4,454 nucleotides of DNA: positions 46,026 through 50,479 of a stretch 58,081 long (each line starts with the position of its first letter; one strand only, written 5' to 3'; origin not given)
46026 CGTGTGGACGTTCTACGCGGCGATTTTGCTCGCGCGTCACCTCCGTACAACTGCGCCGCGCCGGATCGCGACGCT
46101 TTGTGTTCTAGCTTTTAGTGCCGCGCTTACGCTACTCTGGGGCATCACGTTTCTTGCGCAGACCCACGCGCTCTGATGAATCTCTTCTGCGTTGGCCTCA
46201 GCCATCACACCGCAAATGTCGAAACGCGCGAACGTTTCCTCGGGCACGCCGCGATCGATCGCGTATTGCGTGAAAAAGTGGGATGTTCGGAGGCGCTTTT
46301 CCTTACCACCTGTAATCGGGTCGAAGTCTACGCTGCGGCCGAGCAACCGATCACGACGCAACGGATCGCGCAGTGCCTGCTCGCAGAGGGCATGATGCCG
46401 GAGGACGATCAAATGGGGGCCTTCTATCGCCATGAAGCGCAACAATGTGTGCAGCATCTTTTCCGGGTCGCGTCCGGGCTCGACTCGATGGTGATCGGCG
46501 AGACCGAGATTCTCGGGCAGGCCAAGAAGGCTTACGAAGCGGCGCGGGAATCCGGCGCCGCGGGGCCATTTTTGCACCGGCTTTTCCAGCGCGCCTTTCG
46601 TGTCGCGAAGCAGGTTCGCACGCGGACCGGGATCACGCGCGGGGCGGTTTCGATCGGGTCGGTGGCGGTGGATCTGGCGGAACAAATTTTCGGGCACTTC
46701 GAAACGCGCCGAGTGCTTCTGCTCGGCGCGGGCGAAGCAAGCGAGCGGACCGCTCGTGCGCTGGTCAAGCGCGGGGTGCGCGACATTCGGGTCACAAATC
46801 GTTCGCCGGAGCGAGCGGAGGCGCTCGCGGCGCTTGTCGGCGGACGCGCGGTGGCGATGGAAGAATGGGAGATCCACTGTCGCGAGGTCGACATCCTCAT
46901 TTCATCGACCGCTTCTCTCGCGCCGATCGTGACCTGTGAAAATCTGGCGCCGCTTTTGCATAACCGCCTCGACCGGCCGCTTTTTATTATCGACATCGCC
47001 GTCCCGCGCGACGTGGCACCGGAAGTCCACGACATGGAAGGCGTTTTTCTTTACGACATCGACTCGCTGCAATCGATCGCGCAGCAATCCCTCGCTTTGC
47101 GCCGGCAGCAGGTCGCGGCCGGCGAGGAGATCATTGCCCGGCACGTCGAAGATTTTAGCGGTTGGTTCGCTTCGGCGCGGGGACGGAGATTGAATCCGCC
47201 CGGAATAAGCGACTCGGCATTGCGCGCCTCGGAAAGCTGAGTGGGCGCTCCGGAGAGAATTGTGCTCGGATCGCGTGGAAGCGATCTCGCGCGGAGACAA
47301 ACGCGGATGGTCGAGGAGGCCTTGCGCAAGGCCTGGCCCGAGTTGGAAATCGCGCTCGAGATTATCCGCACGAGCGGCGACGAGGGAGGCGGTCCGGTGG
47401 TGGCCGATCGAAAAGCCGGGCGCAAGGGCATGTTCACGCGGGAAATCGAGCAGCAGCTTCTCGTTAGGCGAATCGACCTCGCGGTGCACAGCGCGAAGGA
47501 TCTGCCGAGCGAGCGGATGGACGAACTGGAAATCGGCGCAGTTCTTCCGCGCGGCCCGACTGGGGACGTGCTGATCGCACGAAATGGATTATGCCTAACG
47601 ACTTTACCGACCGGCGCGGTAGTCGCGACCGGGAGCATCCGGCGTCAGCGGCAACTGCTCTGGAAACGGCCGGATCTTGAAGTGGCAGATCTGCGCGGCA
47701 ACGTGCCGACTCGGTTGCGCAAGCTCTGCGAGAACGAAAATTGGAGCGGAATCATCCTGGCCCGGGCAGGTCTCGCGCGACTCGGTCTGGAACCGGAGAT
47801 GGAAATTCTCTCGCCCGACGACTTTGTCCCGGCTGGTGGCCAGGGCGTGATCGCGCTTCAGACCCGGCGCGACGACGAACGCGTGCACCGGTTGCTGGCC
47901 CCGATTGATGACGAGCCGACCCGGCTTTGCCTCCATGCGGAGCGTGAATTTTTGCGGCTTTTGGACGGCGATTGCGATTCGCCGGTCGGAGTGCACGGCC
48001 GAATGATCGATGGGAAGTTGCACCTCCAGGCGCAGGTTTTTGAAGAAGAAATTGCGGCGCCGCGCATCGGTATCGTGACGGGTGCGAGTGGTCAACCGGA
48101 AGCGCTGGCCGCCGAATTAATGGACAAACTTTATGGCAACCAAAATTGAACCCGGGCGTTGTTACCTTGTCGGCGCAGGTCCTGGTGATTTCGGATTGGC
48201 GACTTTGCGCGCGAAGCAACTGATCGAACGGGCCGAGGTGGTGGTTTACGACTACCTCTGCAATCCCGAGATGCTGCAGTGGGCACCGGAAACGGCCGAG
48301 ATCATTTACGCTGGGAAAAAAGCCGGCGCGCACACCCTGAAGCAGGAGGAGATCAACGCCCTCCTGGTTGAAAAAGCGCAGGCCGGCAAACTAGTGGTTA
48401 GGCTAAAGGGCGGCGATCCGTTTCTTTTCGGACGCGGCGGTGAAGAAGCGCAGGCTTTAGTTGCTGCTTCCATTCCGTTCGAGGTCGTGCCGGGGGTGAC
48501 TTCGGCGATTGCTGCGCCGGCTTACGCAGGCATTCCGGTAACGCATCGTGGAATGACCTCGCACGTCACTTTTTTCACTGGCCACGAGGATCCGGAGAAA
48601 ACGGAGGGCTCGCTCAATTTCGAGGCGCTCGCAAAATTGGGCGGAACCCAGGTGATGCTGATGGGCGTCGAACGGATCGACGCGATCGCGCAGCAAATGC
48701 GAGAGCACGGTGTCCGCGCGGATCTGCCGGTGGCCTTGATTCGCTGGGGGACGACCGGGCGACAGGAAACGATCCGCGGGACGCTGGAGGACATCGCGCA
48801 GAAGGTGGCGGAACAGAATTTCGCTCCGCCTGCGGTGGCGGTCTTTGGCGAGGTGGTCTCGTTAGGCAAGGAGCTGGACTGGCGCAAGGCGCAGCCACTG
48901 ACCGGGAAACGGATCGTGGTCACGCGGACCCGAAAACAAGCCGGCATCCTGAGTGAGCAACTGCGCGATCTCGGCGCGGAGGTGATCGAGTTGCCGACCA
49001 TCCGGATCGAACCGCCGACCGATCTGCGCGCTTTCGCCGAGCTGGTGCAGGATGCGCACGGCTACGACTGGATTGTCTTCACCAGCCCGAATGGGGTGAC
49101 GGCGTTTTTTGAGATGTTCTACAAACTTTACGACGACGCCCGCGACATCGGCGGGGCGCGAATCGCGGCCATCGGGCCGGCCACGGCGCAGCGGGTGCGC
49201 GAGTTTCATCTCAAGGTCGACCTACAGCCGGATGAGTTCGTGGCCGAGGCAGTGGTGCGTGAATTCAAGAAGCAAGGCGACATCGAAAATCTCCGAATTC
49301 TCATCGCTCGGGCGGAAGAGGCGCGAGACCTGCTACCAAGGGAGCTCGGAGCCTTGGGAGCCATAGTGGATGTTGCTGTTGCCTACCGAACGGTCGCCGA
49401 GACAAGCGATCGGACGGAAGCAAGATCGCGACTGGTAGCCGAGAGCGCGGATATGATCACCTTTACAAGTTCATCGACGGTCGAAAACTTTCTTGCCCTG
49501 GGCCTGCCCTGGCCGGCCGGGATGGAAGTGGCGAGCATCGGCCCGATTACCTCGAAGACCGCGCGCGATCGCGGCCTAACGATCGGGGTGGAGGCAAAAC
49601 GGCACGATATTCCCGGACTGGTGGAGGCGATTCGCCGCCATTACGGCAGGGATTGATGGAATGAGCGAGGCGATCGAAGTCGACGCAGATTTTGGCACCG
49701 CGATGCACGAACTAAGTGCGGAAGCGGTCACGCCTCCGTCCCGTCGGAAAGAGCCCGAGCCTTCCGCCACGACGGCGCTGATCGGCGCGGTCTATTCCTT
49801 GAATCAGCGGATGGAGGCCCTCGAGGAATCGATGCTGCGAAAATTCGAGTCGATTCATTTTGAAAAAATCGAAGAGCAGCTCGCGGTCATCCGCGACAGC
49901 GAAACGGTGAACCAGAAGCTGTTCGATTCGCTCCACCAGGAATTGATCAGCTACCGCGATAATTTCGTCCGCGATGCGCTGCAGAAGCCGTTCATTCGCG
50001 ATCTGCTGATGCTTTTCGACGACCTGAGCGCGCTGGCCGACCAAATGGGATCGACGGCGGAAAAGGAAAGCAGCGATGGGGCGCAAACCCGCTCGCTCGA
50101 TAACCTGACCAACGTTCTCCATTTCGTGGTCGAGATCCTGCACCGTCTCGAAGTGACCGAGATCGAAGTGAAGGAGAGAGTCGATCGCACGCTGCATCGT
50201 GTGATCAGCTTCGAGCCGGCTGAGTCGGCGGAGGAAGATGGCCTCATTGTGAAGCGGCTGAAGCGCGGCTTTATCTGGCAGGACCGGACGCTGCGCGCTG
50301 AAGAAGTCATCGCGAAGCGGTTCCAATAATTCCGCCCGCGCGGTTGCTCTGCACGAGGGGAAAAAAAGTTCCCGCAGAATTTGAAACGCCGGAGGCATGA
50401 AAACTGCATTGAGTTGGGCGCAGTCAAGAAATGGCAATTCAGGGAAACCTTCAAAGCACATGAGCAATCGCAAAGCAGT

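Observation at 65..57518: Hyper-abundant 8/9-mer (G)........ in genes and spacers, both orientations, about one per 0.9 kb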

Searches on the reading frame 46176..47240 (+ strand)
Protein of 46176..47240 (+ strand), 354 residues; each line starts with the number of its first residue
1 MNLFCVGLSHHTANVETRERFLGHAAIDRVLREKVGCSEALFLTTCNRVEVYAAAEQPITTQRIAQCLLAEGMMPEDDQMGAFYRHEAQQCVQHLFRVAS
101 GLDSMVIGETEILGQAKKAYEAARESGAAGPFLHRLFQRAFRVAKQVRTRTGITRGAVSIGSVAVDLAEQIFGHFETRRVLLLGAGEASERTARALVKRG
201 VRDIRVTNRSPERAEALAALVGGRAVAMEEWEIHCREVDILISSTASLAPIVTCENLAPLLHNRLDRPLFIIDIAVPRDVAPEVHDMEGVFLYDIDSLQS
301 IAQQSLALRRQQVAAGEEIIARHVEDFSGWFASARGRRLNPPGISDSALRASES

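Call 46: search_protein_families(library=pfam, proteins=[window:46176-47240:+], max_evalue=0.01)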
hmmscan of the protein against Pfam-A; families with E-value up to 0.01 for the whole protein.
window:46176-47240:+ (354 aa): 4 families
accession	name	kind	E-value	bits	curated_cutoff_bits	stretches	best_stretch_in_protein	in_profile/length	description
PF05201.20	GlutR_N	-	1.9e-46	158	27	1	6-151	1-151/151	Glutamyl-tRNAGlu reductase, N-terminal domain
PF01488.26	Shikimate_DH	-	2.1e-38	132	24.3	1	166-301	1-138/138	Shikimate / quinate 5-dehydrogenase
PF03807.23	F420_oxidored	-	5.4e-05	24.2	21.6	1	180-245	2-67/94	NADP oxidoreductase coenzyme F420-dependent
PF13241.12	NAD_binding_7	-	0.0079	17.2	22.1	0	172-244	2-68/104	Putative NAD(P)-binding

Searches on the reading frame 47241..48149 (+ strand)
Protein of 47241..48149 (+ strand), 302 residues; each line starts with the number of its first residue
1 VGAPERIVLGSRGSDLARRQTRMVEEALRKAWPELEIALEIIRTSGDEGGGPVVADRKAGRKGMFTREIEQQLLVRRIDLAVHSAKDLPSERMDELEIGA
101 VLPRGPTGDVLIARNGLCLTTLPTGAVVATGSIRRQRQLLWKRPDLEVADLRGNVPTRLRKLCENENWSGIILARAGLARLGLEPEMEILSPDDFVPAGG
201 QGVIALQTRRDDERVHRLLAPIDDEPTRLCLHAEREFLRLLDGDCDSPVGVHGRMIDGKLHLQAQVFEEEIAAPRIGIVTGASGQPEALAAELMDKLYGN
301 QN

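Call 46: search_protein_families(library=pfam, proteins=[window:47241-48149:+], max_evalue=0.01)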
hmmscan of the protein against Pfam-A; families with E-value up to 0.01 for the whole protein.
window:47241-48149:+ (302 aa): 2 families
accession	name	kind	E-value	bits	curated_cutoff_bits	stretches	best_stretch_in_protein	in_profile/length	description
PF01379.25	Porphobil_deam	-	2.5e-65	220.4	22.1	1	7-216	1-206/207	Porphobilinogen deaminase, dipyromethane cofactor binding domain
PF03900.20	Porphobil_deamC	-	1.9e-09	38.2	26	1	229-298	2-73/74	Porphobilinogen deaminase, C-terminal domain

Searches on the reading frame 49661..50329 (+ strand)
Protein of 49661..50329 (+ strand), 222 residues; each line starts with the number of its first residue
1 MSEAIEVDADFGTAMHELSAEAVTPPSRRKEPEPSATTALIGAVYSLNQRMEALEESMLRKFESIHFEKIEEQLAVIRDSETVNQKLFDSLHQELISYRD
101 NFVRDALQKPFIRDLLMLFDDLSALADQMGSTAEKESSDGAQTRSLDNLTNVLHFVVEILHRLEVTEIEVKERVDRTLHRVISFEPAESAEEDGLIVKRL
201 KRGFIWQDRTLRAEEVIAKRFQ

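Call 46: search_protein_families(library=pfam, proteins=[window:49661-50329:+], max_evalue=0.01)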
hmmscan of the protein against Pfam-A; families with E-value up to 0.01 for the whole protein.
window:49661-50329:+ (222 aa): 1 family
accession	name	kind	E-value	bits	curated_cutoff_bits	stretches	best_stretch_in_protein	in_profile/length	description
PF01025.24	GrpE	-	6.4e-12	45.9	25.8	1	49-217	11-162/165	GrpE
